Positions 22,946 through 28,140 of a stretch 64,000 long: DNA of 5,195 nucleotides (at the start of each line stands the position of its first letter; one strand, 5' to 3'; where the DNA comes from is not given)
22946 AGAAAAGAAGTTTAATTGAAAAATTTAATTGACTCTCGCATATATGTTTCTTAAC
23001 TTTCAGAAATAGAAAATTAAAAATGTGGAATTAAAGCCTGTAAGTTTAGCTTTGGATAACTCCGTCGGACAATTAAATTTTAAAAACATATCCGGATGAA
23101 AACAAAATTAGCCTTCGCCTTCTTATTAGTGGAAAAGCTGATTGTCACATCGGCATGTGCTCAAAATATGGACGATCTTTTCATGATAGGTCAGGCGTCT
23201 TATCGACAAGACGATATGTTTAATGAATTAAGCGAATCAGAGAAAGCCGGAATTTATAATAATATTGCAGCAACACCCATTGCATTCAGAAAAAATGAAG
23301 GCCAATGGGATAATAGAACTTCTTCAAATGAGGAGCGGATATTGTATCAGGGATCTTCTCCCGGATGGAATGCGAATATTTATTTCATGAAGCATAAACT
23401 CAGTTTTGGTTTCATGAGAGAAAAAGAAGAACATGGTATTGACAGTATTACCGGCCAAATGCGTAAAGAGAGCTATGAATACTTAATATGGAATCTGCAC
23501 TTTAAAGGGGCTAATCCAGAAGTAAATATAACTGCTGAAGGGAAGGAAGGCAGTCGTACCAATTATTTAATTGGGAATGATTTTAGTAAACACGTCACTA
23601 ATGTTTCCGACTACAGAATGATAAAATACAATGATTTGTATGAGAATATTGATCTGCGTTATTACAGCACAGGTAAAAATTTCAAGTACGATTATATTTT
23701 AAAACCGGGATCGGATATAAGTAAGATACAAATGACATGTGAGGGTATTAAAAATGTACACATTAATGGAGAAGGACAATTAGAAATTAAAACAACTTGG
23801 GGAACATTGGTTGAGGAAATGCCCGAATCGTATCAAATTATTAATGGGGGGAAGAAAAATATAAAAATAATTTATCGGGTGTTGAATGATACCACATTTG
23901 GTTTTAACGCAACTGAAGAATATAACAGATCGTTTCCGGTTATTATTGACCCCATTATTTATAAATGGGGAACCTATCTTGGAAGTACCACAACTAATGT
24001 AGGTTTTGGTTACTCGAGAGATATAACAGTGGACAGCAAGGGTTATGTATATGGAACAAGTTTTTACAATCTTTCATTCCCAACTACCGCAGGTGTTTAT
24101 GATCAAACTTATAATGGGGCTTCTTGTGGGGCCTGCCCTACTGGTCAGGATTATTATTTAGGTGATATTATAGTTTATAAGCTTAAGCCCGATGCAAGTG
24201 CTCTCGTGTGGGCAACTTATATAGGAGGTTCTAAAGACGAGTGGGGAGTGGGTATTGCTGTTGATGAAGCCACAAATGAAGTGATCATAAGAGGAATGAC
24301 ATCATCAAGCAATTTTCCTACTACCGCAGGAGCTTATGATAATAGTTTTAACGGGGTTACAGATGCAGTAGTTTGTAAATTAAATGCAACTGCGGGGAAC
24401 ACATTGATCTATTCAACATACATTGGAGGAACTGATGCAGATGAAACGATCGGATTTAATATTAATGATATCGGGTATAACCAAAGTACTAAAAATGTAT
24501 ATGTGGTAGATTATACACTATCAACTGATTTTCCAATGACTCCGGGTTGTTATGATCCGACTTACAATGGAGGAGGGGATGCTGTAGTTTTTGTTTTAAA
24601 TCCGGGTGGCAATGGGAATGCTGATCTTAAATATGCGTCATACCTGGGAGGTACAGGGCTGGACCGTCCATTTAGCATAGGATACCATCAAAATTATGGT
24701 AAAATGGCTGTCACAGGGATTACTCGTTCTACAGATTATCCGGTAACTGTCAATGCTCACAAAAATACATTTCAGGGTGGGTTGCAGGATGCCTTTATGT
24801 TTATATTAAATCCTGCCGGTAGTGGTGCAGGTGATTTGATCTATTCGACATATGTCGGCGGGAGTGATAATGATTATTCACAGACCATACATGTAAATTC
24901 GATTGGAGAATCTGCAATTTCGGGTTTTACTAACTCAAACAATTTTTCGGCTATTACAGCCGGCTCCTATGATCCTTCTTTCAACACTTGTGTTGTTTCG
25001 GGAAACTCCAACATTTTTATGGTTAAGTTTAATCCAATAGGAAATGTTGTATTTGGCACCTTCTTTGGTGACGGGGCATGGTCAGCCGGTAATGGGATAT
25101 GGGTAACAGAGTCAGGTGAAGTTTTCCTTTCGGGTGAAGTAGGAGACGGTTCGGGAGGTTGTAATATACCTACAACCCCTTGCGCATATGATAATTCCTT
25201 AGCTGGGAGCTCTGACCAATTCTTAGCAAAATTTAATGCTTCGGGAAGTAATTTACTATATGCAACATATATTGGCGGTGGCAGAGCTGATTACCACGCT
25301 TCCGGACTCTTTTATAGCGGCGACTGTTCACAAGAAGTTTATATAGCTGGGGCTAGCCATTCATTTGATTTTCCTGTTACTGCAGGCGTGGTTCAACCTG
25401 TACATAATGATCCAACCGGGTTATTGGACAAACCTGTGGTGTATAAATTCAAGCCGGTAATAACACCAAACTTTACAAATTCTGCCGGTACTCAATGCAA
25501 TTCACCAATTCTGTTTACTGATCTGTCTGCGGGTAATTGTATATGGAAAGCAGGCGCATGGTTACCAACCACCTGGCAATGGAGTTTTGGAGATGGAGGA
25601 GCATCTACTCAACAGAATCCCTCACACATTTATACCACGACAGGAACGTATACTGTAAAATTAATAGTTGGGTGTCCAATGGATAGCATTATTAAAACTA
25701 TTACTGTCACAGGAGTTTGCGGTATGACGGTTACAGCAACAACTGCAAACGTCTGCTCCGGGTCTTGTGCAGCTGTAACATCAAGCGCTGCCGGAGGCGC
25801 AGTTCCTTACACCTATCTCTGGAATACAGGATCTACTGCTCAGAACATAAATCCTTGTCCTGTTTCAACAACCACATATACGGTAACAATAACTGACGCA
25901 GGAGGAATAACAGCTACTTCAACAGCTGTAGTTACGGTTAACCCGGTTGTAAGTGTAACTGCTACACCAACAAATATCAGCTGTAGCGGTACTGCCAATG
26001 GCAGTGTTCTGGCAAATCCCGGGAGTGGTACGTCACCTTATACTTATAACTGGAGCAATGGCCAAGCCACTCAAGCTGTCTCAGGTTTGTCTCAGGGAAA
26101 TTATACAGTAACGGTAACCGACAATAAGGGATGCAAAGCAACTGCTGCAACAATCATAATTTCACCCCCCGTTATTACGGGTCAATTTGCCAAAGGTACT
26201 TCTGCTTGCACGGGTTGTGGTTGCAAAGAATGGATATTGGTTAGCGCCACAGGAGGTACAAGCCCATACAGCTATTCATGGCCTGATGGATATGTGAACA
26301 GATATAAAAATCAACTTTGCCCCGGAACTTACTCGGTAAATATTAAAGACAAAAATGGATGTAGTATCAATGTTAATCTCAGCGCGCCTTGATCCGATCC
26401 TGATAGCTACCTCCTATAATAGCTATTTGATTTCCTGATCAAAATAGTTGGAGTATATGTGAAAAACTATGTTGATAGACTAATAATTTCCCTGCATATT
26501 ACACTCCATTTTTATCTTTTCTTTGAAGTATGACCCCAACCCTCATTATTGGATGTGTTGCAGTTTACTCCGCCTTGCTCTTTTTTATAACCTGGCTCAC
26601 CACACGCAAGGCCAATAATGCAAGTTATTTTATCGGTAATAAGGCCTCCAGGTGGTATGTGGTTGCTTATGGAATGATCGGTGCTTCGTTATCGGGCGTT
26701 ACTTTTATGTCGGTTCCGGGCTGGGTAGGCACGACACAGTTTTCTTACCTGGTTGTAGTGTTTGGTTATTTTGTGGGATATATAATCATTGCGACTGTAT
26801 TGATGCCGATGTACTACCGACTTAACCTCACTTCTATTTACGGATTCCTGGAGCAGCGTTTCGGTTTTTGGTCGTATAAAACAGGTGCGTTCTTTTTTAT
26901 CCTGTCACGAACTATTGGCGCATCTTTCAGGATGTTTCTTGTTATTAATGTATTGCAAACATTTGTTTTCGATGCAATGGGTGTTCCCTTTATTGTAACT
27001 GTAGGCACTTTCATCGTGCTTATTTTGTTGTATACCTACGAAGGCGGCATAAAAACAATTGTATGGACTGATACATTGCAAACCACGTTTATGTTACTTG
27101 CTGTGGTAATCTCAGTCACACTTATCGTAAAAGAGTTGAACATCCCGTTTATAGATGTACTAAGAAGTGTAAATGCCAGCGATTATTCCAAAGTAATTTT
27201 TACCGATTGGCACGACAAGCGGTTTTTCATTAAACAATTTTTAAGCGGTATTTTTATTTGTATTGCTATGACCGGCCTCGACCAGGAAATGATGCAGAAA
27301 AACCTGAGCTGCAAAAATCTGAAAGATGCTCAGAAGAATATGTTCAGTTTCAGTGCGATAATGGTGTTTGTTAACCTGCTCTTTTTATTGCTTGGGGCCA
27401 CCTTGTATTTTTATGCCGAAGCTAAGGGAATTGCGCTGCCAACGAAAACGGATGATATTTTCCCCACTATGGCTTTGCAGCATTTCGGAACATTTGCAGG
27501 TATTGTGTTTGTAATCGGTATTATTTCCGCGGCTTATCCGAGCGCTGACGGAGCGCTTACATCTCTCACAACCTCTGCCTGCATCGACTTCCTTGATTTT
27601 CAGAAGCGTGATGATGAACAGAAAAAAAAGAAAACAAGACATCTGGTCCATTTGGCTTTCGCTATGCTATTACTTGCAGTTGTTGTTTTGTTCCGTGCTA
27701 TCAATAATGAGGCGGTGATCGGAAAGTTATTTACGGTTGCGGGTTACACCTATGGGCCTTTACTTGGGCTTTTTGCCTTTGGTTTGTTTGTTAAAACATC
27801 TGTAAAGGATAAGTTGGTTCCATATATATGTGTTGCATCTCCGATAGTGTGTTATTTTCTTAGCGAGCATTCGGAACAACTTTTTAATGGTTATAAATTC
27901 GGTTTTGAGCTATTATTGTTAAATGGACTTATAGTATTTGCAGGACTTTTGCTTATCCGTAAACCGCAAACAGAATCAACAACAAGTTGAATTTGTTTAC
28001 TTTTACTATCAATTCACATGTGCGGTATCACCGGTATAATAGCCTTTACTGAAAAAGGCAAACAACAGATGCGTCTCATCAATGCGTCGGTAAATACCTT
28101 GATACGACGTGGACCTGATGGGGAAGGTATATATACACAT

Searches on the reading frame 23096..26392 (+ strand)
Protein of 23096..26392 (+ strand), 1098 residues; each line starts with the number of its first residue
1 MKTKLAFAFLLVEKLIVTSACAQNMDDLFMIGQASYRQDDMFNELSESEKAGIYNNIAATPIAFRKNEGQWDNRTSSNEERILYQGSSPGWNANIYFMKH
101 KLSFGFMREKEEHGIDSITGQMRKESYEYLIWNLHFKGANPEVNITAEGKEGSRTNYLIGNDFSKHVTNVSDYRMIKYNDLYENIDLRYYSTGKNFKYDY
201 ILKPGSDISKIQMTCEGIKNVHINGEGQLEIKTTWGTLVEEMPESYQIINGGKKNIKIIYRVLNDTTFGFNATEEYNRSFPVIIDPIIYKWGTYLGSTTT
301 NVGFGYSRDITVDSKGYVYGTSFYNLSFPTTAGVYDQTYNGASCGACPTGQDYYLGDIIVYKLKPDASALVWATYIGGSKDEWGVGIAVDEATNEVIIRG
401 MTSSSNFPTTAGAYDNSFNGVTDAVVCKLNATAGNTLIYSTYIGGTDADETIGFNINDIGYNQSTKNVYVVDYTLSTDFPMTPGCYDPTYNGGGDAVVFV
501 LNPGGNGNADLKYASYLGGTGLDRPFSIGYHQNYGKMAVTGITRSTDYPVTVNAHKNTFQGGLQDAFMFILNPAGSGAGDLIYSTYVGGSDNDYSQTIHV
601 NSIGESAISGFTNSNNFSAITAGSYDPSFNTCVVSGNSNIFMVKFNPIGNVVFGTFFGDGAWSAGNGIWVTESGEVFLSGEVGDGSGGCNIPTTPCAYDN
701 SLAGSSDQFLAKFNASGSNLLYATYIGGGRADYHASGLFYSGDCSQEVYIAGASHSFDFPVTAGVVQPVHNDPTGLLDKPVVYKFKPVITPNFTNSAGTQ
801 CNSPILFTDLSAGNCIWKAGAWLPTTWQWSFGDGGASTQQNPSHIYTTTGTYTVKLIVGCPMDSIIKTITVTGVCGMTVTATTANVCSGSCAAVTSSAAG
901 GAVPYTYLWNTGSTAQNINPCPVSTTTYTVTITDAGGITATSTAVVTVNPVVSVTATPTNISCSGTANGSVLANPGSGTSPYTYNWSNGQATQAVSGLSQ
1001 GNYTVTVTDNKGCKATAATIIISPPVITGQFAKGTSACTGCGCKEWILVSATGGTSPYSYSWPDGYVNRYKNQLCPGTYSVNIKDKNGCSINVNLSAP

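Call 19: search_protein_families(library=pfam, proteins=[window:23096-26392:+])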
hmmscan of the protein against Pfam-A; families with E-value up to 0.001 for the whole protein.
window:23096-26392:+ (1098 aa): 4 families
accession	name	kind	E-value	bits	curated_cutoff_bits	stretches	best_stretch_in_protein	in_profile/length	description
PF25778.1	DUF7948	-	1.7e-55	188.8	27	1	64-287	1-214/214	Domain of unknown function (DUF7948)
PF13573.12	SprB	-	3.8e-12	46.1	28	1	955-990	1-36/37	SprB repeat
PF18911.6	PKD_4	-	4.7e-12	46.2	27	1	824-858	34-68/85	PKD domain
PF00801.26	PKD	-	1.4e-07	31.8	23.5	1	825-858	30-65/80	PKD domain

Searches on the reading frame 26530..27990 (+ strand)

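Call 19: search_protein_families(library=pfam, proteins=[window:26530-27990:+])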
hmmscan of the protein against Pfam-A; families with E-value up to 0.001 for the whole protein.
window:26530-27990:+ (486 aa): 1 family
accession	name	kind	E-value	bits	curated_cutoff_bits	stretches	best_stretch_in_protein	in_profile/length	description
PF00474.23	SSF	-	3.2e-19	69.5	22.8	1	33-422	1-392/406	Sodium:solute symporter family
